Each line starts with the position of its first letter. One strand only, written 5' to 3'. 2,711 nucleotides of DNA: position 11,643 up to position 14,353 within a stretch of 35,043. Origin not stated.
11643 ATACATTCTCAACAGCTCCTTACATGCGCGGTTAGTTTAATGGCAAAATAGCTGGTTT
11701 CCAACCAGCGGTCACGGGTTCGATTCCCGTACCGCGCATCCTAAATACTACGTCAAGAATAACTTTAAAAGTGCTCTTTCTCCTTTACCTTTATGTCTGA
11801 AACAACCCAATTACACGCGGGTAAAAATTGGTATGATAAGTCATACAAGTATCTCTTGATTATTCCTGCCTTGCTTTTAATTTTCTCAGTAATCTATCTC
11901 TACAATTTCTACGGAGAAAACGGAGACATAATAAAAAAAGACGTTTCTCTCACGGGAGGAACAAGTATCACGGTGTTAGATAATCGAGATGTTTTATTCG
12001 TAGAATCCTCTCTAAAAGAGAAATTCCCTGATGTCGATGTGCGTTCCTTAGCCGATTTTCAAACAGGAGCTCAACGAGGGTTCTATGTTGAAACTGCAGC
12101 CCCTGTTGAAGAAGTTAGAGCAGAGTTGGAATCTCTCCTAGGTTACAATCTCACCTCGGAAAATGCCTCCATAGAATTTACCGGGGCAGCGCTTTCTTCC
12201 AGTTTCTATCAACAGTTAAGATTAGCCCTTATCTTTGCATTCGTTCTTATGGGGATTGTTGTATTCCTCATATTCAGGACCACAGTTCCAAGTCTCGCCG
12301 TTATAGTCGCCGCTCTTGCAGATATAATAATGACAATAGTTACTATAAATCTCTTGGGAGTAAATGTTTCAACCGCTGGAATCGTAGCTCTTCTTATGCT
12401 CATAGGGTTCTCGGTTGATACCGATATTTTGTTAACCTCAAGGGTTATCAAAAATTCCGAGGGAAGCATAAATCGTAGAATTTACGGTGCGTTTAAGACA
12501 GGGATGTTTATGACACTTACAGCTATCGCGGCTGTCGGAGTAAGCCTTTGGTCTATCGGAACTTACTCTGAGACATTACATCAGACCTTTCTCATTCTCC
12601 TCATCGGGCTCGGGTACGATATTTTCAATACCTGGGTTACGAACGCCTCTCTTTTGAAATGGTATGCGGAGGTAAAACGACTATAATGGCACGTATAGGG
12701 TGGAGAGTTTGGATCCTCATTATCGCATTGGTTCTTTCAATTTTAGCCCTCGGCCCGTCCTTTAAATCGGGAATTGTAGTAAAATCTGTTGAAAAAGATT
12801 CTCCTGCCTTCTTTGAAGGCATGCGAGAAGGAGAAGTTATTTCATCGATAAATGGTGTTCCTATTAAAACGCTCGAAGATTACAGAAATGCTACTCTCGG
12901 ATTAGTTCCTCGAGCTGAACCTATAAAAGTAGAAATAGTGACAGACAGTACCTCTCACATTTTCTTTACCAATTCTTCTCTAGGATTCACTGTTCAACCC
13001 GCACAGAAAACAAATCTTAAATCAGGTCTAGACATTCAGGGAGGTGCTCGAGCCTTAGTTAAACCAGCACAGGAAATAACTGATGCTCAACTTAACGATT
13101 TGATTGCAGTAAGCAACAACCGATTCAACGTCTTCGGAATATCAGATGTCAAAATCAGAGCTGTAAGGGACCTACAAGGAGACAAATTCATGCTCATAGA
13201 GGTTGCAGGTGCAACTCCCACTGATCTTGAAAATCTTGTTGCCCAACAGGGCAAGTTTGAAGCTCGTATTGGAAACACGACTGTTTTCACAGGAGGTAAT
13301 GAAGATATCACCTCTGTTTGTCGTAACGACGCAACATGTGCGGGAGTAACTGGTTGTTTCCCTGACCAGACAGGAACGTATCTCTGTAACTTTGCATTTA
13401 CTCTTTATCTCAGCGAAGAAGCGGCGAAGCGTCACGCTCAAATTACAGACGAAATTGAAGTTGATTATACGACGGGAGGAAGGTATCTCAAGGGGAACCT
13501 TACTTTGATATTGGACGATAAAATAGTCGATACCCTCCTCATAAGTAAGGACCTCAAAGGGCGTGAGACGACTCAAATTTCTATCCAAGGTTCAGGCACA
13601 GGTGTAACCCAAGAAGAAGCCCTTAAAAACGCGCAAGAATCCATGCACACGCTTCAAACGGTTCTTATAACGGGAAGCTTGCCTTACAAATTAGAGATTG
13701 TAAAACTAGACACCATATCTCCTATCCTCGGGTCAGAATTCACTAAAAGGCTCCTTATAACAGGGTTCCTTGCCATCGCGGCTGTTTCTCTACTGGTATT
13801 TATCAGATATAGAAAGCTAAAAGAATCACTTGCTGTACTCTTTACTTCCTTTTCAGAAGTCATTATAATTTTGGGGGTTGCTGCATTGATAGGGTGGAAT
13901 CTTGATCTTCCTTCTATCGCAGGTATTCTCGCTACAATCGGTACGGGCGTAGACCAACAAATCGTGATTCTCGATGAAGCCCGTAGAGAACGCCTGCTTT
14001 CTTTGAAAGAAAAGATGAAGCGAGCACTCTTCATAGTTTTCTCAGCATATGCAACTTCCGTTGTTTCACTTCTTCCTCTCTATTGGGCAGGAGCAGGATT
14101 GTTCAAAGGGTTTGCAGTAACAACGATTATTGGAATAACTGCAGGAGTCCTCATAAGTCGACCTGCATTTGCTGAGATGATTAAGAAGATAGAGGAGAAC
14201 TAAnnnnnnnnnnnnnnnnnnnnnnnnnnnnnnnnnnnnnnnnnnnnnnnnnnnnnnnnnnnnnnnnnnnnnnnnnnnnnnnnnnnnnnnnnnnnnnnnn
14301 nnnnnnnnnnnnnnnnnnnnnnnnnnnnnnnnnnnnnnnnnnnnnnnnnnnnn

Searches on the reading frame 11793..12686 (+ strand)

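Call 8: search_protein_families(library=pfam, proteins=[window:11793-12686:+], max_evalue=0.001)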
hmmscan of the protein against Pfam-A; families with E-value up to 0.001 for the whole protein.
window:11793-12686:+ (297 aa): 1 family
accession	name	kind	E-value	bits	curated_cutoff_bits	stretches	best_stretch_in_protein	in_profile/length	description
PF02355.23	SecD_SecF_C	-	1.4e-25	90.2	20.5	1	121-293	12-188/189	Protein export membrane protein SecD/SecF, C-terminal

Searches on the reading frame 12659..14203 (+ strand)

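Call 8: search_protein_families(library=pfam, proteins=[window:12659-14203:+], max_evalue=0.001)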
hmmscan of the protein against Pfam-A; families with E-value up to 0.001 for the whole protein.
window:12659-14203:+ (514 aa): 4 families
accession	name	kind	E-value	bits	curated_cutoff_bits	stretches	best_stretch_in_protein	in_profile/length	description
PF02355.23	SecD_SecF_C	-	6.1e-18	65.4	20.5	1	344-500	12-175/189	Protein export membrane protein SecD/SecF, C-terminal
PF17820.7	PDZ_6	-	8.4e-07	29.1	27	1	40-78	1-39/54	PDZ domain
PF13180.12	PDZ_2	-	9.8e-06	26.2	27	1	36-81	11-56/80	PDZ domain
PF00595.29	PDZ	-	8.7e-05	23.3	23.2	1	36-75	24-63/81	PDZ domain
